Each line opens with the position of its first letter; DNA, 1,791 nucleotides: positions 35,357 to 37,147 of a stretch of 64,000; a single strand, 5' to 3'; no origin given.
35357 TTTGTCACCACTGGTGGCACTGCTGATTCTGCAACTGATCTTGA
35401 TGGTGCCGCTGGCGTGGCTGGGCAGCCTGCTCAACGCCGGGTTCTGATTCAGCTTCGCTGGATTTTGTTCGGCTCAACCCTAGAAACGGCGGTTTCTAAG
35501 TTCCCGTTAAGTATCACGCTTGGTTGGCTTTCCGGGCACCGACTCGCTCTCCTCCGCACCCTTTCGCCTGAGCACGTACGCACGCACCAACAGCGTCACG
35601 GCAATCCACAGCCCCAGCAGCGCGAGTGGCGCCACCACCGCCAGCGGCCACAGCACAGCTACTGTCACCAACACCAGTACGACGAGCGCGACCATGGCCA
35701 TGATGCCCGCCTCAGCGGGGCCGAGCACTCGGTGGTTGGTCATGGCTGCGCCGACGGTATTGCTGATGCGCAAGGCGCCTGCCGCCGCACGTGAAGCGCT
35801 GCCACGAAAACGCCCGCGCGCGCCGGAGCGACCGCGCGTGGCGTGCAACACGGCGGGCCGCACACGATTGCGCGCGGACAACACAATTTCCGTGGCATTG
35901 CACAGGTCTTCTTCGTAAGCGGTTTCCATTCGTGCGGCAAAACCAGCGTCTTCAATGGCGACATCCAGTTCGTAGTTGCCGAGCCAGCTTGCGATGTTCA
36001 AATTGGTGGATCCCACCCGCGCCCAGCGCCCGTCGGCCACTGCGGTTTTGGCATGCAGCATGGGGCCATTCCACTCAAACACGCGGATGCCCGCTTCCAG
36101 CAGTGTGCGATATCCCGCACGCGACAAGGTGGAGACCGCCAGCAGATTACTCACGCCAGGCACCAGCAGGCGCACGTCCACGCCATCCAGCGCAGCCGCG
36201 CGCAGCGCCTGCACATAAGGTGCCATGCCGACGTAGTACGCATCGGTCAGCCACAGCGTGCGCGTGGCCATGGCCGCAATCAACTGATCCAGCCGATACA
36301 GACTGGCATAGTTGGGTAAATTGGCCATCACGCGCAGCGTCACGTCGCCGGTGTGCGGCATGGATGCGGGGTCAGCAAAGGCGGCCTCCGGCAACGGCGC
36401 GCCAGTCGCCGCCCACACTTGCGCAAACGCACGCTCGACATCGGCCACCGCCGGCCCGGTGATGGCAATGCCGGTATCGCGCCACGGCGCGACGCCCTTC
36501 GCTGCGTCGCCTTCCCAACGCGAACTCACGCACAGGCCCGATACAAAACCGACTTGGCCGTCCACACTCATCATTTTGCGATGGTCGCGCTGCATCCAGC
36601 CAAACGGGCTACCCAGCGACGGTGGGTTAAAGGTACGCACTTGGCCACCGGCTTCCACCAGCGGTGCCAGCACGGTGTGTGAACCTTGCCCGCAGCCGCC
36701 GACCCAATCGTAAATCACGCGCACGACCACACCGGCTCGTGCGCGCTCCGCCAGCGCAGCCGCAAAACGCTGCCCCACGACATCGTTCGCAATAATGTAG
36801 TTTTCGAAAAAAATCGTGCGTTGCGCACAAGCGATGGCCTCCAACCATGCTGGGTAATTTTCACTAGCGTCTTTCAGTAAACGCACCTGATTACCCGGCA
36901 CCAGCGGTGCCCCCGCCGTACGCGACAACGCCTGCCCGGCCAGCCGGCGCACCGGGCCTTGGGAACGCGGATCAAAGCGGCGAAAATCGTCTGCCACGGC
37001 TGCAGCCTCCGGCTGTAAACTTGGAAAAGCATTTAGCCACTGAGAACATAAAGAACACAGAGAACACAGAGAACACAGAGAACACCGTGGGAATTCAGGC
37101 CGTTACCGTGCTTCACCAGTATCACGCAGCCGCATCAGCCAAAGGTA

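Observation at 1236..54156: Dispersed 19-bp AT-rich box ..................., whose reverse complement is a textbook IHF site, recurring about a dozen times in a GC-rich window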

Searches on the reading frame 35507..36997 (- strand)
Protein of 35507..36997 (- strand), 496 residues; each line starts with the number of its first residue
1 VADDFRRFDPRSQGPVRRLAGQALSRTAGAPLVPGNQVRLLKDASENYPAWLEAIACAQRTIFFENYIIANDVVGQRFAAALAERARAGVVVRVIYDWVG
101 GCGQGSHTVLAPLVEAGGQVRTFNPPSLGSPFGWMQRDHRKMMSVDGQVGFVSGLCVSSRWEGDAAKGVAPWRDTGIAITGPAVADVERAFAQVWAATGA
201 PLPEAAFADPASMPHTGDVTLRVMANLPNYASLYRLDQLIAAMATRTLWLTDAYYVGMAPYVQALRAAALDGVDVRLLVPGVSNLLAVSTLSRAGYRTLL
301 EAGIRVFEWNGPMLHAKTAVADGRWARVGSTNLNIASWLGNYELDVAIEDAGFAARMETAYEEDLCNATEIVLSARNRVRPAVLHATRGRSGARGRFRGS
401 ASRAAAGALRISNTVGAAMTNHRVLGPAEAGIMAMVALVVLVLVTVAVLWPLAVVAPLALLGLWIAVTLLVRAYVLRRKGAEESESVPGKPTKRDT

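Call 70: search_protein_families(library=pfam, proteins=[window:35507-36997:-], max_evalue=0.00001)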
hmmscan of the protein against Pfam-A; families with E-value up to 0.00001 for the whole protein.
window:35507-36997:- (496 aa): 1 family
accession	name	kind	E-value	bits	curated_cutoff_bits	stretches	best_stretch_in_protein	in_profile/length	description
PF13091.12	PLDc_2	-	5.2e-29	101.2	27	1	243-364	7-131/132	PLD-like domain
